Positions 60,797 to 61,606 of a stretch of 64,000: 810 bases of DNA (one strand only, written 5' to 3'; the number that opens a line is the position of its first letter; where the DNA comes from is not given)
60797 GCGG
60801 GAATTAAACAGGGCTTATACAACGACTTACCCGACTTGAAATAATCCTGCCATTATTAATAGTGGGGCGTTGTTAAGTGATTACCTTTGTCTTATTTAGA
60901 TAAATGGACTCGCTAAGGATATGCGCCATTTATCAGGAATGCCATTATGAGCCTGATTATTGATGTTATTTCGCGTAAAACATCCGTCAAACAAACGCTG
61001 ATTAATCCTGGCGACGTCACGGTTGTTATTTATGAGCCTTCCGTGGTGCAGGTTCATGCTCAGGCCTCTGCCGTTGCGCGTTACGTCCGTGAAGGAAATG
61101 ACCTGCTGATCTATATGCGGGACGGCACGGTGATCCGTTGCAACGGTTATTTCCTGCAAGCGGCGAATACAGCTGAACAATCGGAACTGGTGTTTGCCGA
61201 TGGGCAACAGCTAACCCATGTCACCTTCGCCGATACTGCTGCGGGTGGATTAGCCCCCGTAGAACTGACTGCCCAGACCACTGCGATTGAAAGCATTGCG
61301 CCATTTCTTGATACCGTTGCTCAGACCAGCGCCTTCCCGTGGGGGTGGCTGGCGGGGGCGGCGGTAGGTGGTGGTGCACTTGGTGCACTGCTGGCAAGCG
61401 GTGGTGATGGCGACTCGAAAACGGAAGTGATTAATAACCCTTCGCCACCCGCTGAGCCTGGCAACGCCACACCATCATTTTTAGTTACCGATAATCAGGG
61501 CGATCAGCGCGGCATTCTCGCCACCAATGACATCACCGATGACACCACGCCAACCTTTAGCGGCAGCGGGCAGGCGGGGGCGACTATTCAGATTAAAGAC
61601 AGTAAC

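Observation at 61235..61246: LapG-type di-alanine (TAAG) motif in the adhesin N-terminal module suggests periplasmic-protease-controlled surface retention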

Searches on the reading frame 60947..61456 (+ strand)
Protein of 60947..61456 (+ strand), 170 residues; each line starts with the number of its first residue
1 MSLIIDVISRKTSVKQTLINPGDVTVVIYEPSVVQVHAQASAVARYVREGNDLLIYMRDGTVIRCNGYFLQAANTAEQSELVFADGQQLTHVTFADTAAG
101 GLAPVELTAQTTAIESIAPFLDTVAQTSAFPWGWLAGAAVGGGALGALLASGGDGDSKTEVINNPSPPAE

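Call 12: find_homologous_proteins(query=window:60947-61456:+, max_evalue=0.001)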
Query window:60947-61456:+ (170 aa): 12 proteins with E <= 0.001 among 1936 candidates.
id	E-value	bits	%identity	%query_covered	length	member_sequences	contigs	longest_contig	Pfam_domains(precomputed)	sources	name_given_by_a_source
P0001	2.9e-102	357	98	100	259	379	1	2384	PF22783.2,PF19077.7,PF17936.8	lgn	-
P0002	4.4e-97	340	96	97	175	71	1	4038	PF22783.2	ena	-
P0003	2.6e-79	283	96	81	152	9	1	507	PF22783.2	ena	-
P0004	2.2e-72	260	95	78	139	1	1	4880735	PF22783.2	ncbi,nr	nr:BapA prefix-like domain-containing protein [Shigella dysenteriae]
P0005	1.4e-64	235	99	68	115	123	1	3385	PF22783.2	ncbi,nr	ncbi:BapA prefix-like domain-containing protein, partial [Escherichia coli]|nr:BapA prefix-like doma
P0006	7.2e-49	184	92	58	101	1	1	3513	PF22783.2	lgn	-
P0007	2.5e-38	149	96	45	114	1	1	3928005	PF22783.2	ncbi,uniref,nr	ncbi:adhesin for cattle intestine colonization [Escherichia coli]|uniref:Adhesin for cattle intestin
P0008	2.9e-37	146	80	52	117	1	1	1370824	-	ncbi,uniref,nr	ncbi:PKD domain-containing protein [Escherichia coli]|uniref:PKD domain-containing protein n=1 Tax=E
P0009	2.1e-34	137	93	42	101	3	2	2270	PF22783.2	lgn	-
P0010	1.2e-31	128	97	39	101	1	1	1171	PF22783.2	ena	-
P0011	2.1e-29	120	98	38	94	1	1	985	PF22783.2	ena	-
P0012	1.4e-8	53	94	10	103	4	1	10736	PF17936.8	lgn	-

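Call 19: search_protein_representatives(protein=window:60947-61456:+)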
Query: 170 residues. Proteins with E-value up to 0.001 (for the whole library): 156; up to 1e-10: 52; up to 1e-30: 13. The best 150 are listed.
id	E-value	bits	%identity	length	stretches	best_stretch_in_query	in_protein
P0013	7.1e-101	351.0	98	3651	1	1-170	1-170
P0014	7.7e-60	217.6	61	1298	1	1-169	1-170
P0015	1.9e-52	193.6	53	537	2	4-165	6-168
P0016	1.1e-50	187.9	57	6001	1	4-165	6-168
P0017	1.0e-44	168.5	56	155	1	1-144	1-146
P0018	3.7e-44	166.7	55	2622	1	5-167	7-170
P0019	1.3e-42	161.6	55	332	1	5-163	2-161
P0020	1.4e-38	148.5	48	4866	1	4-167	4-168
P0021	2.4e-38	147.8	46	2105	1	1-165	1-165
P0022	1.5e-36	141.9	48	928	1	1-164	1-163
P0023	2.1e-36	141.5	48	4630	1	6-160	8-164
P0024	8.1e-34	133.1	45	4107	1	1-165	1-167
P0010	4.0e-32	127.6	94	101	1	1-69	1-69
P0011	6.7e-30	120.3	98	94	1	1-64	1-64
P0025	3.6e-28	114.7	46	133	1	3-123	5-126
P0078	2.9e-08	50.1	33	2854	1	23-156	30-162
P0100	8.4e-07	45.3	29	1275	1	4-169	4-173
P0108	2.3e-06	43.8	30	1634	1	5-165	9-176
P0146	4.1e-04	36.5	33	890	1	16-167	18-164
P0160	7.5e-04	35.7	33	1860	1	19-105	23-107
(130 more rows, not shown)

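Call 23: find_encoding_contigs(protein=P0108, flank=10000, max_places=3)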
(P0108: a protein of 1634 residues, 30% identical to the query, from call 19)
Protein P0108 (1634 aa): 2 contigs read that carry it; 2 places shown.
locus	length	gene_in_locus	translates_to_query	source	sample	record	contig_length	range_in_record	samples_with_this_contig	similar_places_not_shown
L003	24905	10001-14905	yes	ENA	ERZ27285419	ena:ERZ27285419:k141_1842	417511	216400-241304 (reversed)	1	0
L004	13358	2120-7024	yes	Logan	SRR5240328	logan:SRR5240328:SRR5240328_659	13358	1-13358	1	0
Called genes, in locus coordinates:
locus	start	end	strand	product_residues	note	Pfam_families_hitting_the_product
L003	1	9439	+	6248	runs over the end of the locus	PF22783:BapA_N, PF07495:Y_Y_Y (faint), PF12245:Big_3_2 (faint), PF13750:Big_3_3 (faint), PF15418:DUF4625 (faint), PF19077:Big_13, PF17936:Big_6 (weak), PF19077:Big_13, +7 more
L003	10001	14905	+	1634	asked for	PF22783:BapA_N, PF09940:DUF2172 (faint), PF07495:Y_Y_Y (faint), PF15418:DUF4625 (faint), PF19077:Big_13 (weak)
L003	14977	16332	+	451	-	PF02321:OEP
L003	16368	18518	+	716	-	PF00664:ABC_membrane, PF00005:ABC_tran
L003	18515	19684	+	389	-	PF25919:BSH_CusB (faint), PF25917:BSH_RND (weak), PF25994:HH_AprE, PF26002:Beta-barrel_AprE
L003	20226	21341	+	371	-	PF13609:Porin_4, PF00267:Porin_1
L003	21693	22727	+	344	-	PF02424:ApbE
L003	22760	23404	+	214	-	PF13532:2OG-FeII_Oxy_2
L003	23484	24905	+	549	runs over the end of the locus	PF00664:ABC_membrane (weak), PF13191:AAA_16 (faint), PF00005:ABC_tran, PF13304:AAA_21 (faint)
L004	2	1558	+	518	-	?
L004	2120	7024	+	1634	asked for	PF22783:BapA_N, PF09940:DUF2172 (faint), PF07495:Y_Y_Y (faint), PF15418:DUF4625 (faint), PF19077:Big_13 (weak)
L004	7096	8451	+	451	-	PF02321:OEP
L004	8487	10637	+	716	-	PF00664:ABC_membrane, PF00005:ABC_tran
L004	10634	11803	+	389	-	PF25919:BSH_CusB (faint), PF25917:BSH_RND (weak), PF25994:HH_AprE, PF26002:Beta-barrel_AprE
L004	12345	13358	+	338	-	?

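Call 24: find_encoding_contigs(protein=P0016, flank=10000, max_places=3)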
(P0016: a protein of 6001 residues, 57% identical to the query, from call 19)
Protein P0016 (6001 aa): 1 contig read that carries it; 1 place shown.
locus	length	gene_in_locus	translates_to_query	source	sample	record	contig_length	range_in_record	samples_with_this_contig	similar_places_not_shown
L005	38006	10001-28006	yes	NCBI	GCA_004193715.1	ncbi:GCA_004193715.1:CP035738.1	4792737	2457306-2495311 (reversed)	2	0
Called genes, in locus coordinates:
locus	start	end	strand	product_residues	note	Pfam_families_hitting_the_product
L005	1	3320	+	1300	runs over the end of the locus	PF00270:DEAD (weak), PF13245:AAA_19 (faint), PF13401:AAA_22 (faint), PF00271:Helicase_C, PF21010:HA2_C, PF07717:OB_NTP_bind, PF11898:DUF3418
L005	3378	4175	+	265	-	PF02698:DUF218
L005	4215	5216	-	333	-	PF00044:Gp_dh_N, PF02800:Gp_dh_C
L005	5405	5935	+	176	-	PF01292:Ni_hydr_CYTB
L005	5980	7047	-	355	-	PF01408:GFO_IDH_MocA, PF03807:F420_oxidored (faint), PF03447:NAD_binding_3 (weak), PF22725:GFO_IDH_MocA_C3, PF02894:GFO_IDH_MocA_C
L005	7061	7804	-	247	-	PF01022:HTH_5 (faint), PF01047:MarR (weak), PF08220:HTH_DeoR, PF08279:HTH_11, PF25212:HVO_A0114 (weak), PF25213:HVO_A0261_N (faint), PF00455:DeoRC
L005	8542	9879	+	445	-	PF02321:OEP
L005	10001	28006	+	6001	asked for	PF19077:Big_13, PF22783:BapA_N, PF17936:Big_6, PF19077:Big_13 (weak), PF19077:Big_13, PF19077:Big_13, PF19077:Big_13, PF13517:FG-GAP_3, +6 more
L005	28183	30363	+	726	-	PF00664:ABC_membrane, PF00005:ABC_tran, PF13304:AAA_21 (faint)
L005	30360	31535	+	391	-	PF25919:BSH_CusB (faint), PF25994:HH_AprE, PF26002:Beta-barrel_AprE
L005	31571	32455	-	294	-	-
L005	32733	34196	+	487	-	PF00196:GerE, PF00563:EAL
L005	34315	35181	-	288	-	PF12833:HTH_18, PF00165:HTH_AraC, PF06445:GyrI-like, PF14526:Cass2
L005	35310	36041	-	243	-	PF00563:EAL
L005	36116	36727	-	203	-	-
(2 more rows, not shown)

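Call 31: find_encoding_contigs(protein=P0160, flank=10000, max_places=4)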
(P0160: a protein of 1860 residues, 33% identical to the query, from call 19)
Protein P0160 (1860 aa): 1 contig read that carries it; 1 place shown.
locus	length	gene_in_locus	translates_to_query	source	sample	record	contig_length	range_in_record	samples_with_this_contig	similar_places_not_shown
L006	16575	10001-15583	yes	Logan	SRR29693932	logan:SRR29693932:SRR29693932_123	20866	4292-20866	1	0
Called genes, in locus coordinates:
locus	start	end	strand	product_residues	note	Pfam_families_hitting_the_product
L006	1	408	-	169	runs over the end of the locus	PF04542:Sigma70_r2, PF22029:PhyR_sigma2, PF08281:Sigma70_r4_2, PF04545:Sigma70_r4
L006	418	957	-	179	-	PF01292:Ni_hydr_CYTB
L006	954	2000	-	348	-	PF00199:Catalase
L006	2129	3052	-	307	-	PF00892:EamA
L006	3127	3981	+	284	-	PF00126:HTH_1, PF03466:LysR_substrate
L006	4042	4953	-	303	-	PF00126:HTH_1, PF03466:LysR_substrate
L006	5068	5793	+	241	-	PF00106:adh_short, PF08659:KR, PF13561:adh_short_C2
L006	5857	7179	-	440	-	PF08448:PAS_4, PF13426:PAS_9, PF08447:PAS_3, PF00989:PAS, PF08448:PAS_4, PF08447:PAS_3, PF13426:PAS_9, PF00015:MCPsignal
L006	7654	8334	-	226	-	PF12973:Cupin_7, PF07883:Cupin_2 (faint), PF12973:Cupin_7 (weak)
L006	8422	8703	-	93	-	-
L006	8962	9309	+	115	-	PF01844:HNH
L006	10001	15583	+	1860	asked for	PF22783:BapA_N, PF15418:DUF4625 (faint), PF16403:Bact_surface_Ig-like (faint), PF17936:Big_6 (faint), PF27332:TP_0781 (faint), PF13750:Big_3_3 (faint), PF19077:Big_13 (weak)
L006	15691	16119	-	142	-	PF03960:ArsC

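Call 32: find_encoding_contigs(protein=P0014, flank=10000, max_places=3)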
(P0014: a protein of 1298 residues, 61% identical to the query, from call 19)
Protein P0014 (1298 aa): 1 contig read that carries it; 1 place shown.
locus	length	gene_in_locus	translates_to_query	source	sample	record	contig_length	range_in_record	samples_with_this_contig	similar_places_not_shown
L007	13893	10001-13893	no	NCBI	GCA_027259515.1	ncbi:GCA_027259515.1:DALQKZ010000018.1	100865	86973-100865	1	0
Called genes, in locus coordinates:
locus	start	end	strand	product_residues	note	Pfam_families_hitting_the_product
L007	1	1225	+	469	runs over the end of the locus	PF00324:AA_permease, PF13520:AA_permease_2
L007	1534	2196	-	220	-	PF04405:ScdA_N, PF01814:Hemerythrin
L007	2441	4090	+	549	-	PF02203:TarH, PF00672:HAMP, PF00015:MCPsignal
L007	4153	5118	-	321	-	PF00892:EamA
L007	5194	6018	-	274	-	PF02311:AraC_binding, PF00165:HTH_AraC, PF12833:HTH_18, PF00165:HTH_AraC (weak)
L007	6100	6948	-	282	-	PF01073:3Beta_HSD, PF01370:Epimerase (weak), PF02254:TrkA_N (weak), PF05368:NmrA, PF07993:NAD_binding_4 (weak), PF13460:NAD_binding_10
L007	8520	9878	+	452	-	PF02321:OEP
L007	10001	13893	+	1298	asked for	PF22783:BapA_N, PF17963:Big_9 (faint), PF12245:Big_3_2 (faint), PF17936:Big_6, PF19077:Big_13, PF13750:Big_3_3 (faint), PF19077:Big_13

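Call 66: find_encoding_contigs(protein=P0078, flank=10000, max_places=2)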
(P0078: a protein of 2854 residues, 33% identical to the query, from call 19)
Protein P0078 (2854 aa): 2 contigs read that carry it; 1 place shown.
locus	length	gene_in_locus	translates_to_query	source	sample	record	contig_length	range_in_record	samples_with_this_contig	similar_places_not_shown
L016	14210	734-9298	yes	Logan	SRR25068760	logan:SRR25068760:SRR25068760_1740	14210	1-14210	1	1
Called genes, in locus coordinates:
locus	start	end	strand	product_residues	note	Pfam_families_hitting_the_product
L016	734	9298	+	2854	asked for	PF22783:BapA_N, PF13750:Big_3_3 (faint), PF27332:TP_0781 (faint), PF19077:Big_13 (weak)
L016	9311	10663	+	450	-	PF02321:OEP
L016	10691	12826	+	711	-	PF00664:ABC_membrane, PF00005:ABC_tran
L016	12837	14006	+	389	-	PF25919:BSH_CusB (faint), PF25917:BSH_RND (weak), PF25994:HH_AprE, PF26002:Beta-barrel_AprE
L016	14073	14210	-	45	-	?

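Call 67: find_encoding_contigs(protein=P0100, flank=10000, max_places=2)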
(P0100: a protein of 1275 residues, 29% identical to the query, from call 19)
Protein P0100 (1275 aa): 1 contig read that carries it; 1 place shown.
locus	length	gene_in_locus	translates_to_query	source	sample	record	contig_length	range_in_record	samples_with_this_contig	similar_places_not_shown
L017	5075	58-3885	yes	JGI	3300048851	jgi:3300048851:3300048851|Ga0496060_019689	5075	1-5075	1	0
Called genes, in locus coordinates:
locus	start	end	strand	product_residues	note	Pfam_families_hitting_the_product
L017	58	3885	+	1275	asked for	PF22783:BapA_N (weak), PF17936:Big_6, PF17936:Big_6, PF19077:Big_13, PF17936:Big_6, PF19077:Big_13, PF17936:Big_6, PF19077:Big_13, +4 more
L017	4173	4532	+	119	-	-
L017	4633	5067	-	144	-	-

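Call 68: find_encoding_contigs(protein=P0146, flank=10000, max_places=2)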
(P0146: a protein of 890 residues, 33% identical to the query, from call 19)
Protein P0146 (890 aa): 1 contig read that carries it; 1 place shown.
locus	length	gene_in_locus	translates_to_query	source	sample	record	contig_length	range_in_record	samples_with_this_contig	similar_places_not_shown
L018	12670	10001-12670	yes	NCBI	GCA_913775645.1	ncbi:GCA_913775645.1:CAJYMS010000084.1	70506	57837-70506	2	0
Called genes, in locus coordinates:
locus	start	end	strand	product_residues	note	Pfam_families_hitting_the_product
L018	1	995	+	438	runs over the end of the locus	PF00696:AA_kinase, PF04768:NAT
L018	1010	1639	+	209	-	PF13302:Acetyltransf_3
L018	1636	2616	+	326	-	PF01118:Semialdhyde_dh, PF22698:Semialdhyde_dhC_1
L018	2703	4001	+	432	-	PF00206:Lyase_1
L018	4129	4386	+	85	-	PF03795:YCII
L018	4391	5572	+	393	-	PF00696:AA_kinase, PF01472:PUA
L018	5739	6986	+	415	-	PF00171:Aldedh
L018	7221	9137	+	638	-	PF02129:Peptidase_S15, PF08530:PepX_C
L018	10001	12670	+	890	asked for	PF22783:BapA_N, PF17936:Big_6, PF17936:Big_6, PF17936:Big_6, PF17936:Big_6, PF19077:Big_13, PF17936:Big_6, PF19077:Big_13, +9 more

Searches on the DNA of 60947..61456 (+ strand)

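Call 43: search_dna_similar(query=window:60947-61456:+, collection=ecoli_genomes, mode=near, max_rows=30, rows=spread)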
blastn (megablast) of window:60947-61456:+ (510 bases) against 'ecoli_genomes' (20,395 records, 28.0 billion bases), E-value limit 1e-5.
Records with a match: 958; places in all: 958; records where one place covers at least 80% of the query: 958.
Genomes with a match: 958 of 5426; with a place that covers at least 80% of the query: 958. Places per genome that has any: lowest 1, median 1, highest 1. On chromosomes: 958 places; on plasmids: 0.
Best place of each record, by identity: >=99% 6; 95-99% 785; 90-95% 8; 80-90% 159.
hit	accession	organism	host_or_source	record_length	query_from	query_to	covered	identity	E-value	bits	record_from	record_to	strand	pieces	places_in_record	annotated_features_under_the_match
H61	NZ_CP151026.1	Escherichia coli strain 19KM1831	Dog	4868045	1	510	100%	99.2%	0e+0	920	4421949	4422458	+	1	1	siiEA: BapA-related adhesin SiiEA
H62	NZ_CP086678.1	Escherichia coli strain EFF60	anaerobic effluent of swine manure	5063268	1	510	100%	98.4%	0e+0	898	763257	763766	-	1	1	siiEA: BapA-related adhesin SiiEA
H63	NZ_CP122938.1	Escherichia coli strain ETEC1701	Sus scrofa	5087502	1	510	100%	98.4%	0e+0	898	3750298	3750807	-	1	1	siiEA: BapA-related adhesin SiiEA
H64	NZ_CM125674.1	Escherichia coli strain 2022N21-074-17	not applicable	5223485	1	510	100%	98.4%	0e+0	898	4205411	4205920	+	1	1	siiEA: BapA-related adhesin SiiEA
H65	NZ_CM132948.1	Escherichia coli strain 405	Homo sapiens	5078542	1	510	100%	98.4%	0e+0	898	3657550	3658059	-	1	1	siiEA: BapA-related adhesin SiiEA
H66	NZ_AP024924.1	Escherichia coli O145:H28 strain 16003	Homo sapiens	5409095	1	510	100%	98.2%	0e+0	893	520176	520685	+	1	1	siiEA: BapA-related adhesin SiiEA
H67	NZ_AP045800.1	Escherichia coli strain 23CRST031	Homo sapiens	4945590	1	510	100%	98.0%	0e+0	887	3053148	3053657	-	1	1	siiEA: BapA-related adhesin SiiEA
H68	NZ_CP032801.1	Escherichia coli strain ERL06-2442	Bovine (bobby calf, fecal)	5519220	1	510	100%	97.8%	0e+0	881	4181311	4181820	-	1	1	siiEA: BapA-related adhesin SiiEA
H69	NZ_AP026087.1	Escherichia coli strain 8_140198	Homo sapiens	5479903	1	510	100%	97.8%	0e+0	881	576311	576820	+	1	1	siiEA: BapA-related adhesin SiiEA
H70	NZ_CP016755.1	Escherichia coli strain FORC_044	Homo sapiens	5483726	1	510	100%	97.6%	0e+0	876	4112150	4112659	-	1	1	siiEA: BapA-related adhesin SiiEA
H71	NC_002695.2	Escherichia coli O157:H7 str. Sakai strain Sakai substr. ...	Homo sapiens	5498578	1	510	100%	97.6%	0e+0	876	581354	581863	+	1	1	hypothetical protein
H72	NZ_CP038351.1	Escherichia coli O157:H7 strain F8798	missing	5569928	1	510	100%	97.6%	0e+0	876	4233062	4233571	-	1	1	siiEA: BapA-related adhesin SiiEA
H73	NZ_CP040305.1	Escherichia coli strain HB6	cattle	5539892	1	510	100%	97.6%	0e+0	876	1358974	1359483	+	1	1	siiEA: BapA-related adhesin SiiEA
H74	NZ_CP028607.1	Escherichia coli strain 143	cattle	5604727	1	510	100%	97.6%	0e+0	876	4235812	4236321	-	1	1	siiEA: BapA-related adhesin SiiEA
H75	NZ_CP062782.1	Escherichia coli O157:H7 strain Z869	Bovine Faeces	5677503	1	510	100%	97.6%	0e+0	876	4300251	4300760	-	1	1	siiEA: BapA-related adhesin SiiEA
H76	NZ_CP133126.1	Escherichia coli O157:H7 strain PNUSAE146131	missing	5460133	1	510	100%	97.6%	0e+0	876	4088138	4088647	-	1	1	siiEA: BapA-related adhesin SiiEA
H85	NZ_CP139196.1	Escherichia coli strain GN25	night heron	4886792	1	505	99%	92.5%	0e+0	723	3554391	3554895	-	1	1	siiEA: BapA-related adhesin SiiEA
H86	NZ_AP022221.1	Escherichia coli strain WP8-S17-ESBL-08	-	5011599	1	505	99%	87.2%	3e-160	573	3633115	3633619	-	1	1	siiEA: BapA-related adhesin SiiEA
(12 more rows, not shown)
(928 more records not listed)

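Call 44: get_annotated_region(hit=H86, flank=300)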
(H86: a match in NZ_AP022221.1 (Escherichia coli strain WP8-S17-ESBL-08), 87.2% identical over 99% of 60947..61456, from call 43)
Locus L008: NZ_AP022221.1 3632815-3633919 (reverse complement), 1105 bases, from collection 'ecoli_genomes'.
description: Escherichia coli strain WP8-S17-ESBL-08 chromosome, complete genome
organism: Escherichia coli strain WP8-S17-ESBL-08 (NCBI taxid 562)
replicon: chromosome; assembly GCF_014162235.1
host: -; source: -; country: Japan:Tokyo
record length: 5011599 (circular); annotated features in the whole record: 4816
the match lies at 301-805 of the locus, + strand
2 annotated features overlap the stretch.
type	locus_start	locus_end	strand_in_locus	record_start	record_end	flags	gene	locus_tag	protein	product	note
CDS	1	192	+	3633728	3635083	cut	-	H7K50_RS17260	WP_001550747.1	TolC family outer membrane protein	-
CDS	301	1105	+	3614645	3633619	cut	siiEA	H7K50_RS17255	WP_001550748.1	BapA-related adhesin SiiEA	-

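Call 45: get_annotated_region(hit=H85, flank=300)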
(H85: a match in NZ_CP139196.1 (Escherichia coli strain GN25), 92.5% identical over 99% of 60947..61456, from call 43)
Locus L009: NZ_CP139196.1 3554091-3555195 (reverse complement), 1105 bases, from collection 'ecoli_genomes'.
description: Escherichia coli strain GN25 chromosome, complete genome
organism: Escherichia coli strain GN25 (NCBI taxid 562)
replicon: chromosome; assembly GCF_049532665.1
host: night heron; source: feces; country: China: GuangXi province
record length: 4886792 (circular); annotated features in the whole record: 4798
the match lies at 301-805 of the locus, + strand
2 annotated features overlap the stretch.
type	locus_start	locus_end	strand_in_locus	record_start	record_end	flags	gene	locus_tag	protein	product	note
CDS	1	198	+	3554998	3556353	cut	-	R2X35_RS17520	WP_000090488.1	TolC family outer membrane protein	-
CDS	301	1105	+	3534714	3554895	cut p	siiEA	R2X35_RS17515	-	BapA-related adhesin SiiEA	frameshifted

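Call 46: get_annotated_region(hit=H61, flank=300)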
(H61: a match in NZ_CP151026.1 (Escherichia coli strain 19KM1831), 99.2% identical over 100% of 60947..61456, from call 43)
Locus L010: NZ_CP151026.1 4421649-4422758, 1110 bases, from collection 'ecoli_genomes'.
description: Escherichia coli strain 19KM1831 chromosome, complete genome
organism: Escherichia coli strain 19KM1831 (NCBI taxid 562)
replicon: chromosome; assembly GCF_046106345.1
host: Dog; source: Rectal; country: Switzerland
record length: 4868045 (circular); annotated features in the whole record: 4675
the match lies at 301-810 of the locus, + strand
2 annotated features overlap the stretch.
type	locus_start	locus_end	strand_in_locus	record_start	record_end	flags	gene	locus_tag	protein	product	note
CDS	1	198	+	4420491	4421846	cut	-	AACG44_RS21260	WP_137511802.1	TolC family outer membrane protein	-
CDS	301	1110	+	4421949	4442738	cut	siiEA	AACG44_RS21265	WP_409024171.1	BapA-related adhesin SiiEA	-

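Call 79: get_annotated_region(hit=H71, flank=20000)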
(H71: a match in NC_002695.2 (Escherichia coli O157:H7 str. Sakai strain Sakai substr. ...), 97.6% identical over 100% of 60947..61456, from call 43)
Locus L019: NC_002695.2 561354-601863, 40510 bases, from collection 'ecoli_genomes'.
description: Escherichia coli O157:H7 str. Sakai DNA, complete genome
organism: Escherichia coli O157:H7 str. Sakai strain Sakai substr. RIMD 0509952 (NCBI taxid 386585)
replicon: genomic; assembly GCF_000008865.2
host: Homo sapiens; source: Human intestinal microflora; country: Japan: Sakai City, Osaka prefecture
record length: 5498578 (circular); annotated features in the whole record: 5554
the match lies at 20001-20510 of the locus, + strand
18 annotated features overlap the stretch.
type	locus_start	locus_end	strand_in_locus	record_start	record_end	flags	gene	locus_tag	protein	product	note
CDS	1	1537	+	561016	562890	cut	htpG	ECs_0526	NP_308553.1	heat shock protein Hsp90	-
CDS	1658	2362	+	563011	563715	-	adk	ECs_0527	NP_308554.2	adenylate kinase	-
CDS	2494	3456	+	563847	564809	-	hemH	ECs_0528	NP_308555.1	ferrochelatase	-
CDS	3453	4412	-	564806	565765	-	aes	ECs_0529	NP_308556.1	acetyl esterase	-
CDS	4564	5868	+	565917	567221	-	gsk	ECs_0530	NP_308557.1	inosine/guanosine kinase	-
CDS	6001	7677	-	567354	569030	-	ybaL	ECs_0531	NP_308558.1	inner membrane NAD(P)-binding transporter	-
CDS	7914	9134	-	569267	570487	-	fsr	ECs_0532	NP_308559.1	fosmidomycin resistance protein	-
CDS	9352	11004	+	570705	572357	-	ushA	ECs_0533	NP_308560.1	UDP-sugar hydrolase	-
CDS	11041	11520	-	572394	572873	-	ybaK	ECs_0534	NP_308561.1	Cys-tRNA(Pro)/Cys-tRNA(Cys) deacylase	-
CDS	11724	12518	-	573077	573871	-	ybaP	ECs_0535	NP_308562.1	hypothetical protein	-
CDS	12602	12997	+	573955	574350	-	ybaQ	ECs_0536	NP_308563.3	transcriptional regulator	-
CDS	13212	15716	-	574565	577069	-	copA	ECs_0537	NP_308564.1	copper transporter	-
CDS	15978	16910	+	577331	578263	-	glsA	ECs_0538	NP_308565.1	glutaminase 1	-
CDS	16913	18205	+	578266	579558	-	ybaT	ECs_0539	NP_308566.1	amino acid transporter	-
CDS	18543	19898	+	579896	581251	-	-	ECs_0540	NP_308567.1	outer membrane transport protein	-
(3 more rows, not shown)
